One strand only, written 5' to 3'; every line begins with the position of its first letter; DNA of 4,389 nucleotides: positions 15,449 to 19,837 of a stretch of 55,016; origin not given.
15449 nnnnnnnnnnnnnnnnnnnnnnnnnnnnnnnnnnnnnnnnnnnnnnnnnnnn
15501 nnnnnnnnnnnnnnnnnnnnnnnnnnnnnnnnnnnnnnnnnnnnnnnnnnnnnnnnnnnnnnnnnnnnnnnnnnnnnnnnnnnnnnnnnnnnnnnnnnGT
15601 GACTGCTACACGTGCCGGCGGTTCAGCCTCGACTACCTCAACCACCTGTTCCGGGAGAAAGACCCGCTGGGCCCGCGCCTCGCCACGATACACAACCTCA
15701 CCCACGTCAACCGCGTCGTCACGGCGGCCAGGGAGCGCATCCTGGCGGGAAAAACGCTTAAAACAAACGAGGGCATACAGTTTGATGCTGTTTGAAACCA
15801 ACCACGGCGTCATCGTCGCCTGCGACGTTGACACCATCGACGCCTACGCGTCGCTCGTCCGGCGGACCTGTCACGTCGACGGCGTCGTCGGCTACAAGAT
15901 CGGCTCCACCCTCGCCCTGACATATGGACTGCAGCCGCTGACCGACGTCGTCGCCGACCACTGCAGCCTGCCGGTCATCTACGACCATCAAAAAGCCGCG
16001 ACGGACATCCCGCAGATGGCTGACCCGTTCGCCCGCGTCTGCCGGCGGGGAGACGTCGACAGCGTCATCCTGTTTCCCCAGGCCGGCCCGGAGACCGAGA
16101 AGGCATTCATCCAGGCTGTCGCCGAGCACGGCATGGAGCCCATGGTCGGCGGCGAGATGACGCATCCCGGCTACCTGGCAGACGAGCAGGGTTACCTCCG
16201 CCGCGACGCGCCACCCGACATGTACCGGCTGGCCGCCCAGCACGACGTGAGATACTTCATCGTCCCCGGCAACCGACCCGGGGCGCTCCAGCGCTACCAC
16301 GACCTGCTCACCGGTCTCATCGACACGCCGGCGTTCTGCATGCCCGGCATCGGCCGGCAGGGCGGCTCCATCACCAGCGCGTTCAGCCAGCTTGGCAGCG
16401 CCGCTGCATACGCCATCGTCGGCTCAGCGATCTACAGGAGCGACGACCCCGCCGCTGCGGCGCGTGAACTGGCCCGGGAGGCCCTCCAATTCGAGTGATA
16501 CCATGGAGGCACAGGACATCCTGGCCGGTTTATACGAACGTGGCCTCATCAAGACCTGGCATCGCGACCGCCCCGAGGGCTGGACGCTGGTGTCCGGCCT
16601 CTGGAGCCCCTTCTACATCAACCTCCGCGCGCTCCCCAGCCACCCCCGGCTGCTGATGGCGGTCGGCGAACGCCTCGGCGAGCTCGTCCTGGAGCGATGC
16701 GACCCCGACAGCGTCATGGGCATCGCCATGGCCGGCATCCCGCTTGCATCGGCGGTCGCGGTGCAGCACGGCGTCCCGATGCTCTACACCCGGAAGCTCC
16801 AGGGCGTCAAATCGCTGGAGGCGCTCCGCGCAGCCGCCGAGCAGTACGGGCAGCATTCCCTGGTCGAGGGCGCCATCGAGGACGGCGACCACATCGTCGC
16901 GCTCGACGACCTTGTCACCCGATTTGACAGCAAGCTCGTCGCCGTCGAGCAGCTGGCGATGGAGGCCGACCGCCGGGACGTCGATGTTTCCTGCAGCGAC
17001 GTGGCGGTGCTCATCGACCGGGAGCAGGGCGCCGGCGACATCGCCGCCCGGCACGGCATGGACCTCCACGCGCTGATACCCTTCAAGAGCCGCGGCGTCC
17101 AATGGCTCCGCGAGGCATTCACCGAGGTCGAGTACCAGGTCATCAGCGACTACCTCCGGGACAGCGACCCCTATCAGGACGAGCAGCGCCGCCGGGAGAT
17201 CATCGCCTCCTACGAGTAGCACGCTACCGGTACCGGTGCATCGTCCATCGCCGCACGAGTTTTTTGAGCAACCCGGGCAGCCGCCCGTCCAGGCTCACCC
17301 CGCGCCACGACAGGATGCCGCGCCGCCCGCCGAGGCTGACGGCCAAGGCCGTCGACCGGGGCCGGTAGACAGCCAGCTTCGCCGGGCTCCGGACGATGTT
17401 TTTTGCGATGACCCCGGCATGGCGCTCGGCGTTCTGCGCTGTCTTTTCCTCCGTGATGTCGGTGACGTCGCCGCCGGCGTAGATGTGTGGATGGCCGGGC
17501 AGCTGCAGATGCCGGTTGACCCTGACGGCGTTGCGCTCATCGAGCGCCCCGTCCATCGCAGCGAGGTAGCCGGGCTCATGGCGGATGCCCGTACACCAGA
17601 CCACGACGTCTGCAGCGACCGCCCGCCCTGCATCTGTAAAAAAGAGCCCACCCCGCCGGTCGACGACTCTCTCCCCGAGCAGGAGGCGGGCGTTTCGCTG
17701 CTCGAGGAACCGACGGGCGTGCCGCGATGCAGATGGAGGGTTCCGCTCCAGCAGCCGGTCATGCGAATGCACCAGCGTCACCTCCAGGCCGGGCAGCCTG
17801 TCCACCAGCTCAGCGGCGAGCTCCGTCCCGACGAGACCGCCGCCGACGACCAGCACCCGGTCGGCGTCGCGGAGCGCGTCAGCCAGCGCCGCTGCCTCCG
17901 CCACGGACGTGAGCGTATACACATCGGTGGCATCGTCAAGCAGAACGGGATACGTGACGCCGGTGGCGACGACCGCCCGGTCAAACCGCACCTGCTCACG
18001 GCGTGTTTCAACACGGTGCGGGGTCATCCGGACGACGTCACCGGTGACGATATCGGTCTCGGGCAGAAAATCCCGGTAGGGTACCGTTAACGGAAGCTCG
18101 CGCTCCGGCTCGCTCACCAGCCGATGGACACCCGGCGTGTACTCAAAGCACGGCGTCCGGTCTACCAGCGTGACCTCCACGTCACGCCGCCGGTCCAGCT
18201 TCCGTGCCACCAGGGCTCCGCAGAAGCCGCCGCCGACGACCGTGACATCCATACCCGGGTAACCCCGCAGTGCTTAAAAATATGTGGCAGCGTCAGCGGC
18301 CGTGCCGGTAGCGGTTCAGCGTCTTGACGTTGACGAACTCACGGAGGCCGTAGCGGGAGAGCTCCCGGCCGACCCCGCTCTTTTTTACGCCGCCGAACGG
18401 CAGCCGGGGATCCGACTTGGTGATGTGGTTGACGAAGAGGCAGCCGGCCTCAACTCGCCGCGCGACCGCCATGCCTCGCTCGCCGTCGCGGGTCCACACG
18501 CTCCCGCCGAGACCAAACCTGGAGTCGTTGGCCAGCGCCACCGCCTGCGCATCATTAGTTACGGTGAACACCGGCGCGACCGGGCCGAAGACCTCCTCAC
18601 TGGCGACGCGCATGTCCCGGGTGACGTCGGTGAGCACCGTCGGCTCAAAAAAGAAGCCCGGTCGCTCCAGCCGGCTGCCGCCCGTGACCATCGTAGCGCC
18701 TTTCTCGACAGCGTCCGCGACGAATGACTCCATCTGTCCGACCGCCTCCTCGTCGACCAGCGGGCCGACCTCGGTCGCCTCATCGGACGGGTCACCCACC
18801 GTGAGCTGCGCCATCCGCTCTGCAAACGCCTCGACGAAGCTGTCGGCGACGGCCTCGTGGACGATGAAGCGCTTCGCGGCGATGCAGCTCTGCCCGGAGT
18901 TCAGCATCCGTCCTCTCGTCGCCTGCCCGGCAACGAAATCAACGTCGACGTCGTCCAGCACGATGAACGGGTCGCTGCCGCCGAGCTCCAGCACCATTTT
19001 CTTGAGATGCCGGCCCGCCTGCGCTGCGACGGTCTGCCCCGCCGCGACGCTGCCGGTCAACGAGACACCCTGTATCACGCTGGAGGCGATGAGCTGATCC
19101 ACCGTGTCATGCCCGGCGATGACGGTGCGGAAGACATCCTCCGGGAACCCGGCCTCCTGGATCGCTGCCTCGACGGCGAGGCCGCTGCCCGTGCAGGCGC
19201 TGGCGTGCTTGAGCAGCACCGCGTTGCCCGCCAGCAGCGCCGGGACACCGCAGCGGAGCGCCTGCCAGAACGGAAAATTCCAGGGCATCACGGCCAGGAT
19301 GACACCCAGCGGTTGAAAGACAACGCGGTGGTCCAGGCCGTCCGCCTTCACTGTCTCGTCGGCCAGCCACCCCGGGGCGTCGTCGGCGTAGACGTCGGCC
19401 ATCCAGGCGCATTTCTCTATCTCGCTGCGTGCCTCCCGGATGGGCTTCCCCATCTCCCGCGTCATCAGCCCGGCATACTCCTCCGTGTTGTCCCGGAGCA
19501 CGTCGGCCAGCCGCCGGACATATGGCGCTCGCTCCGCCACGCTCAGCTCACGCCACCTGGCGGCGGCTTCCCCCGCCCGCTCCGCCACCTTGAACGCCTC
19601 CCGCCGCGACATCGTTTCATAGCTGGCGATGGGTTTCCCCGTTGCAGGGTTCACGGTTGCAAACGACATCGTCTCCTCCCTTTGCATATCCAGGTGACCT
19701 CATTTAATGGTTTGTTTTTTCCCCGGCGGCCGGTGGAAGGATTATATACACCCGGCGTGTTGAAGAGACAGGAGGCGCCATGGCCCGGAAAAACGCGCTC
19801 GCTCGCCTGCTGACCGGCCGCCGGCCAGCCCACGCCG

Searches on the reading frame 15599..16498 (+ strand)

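Call 14: search_protein_families(library=pfam, proteins=[window:15599-16498:+], max_evalue=0.001)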
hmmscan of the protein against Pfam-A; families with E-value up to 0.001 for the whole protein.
window:15599-16498:+ (299 aa): 1 family
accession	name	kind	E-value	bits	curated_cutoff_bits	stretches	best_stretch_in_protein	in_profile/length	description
PF00215.30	OMPdecase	-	2e-13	51.2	27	1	71-290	3-220/221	Orotidine 5'-phosphate decarboxylase / HUMPS family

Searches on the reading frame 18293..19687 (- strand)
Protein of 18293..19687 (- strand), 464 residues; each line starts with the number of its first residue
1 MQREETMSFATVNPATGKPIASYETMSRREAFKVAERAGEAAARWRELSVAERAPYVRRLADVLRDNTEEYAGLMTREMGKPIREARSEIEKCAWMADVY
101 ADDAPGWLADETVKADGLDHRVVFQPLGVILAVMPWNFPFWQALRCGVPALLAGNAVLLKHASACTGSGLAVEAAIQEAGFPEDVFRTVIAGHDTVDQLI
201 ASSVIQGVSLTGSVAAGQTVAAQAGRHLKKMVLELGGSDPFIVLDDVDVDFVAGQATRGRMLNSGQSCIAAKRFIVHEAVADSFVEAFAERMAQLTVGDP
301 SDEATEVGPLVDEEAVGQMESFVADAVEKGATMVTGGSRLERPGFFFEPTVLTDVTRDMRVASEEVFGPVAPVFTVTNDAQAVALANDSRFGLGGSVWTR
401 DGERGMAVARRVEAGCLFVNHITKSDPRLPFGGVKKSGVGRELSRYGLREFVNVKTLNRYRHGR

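Call 14: search_protein_families(library=pfam, proteins=[window:18293-19687:-], max_evalue=0.001)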
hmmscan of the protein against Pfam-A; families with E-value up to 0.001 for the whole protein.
window:18293-19687:- (464 aa): 1 family
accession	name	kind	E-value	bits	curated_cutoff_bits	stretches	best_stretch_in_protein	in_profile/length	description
PF00171.27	Aldedh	-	4e-145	484.3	23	1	7-456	7-460/461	Aldehyde dehydrogenase family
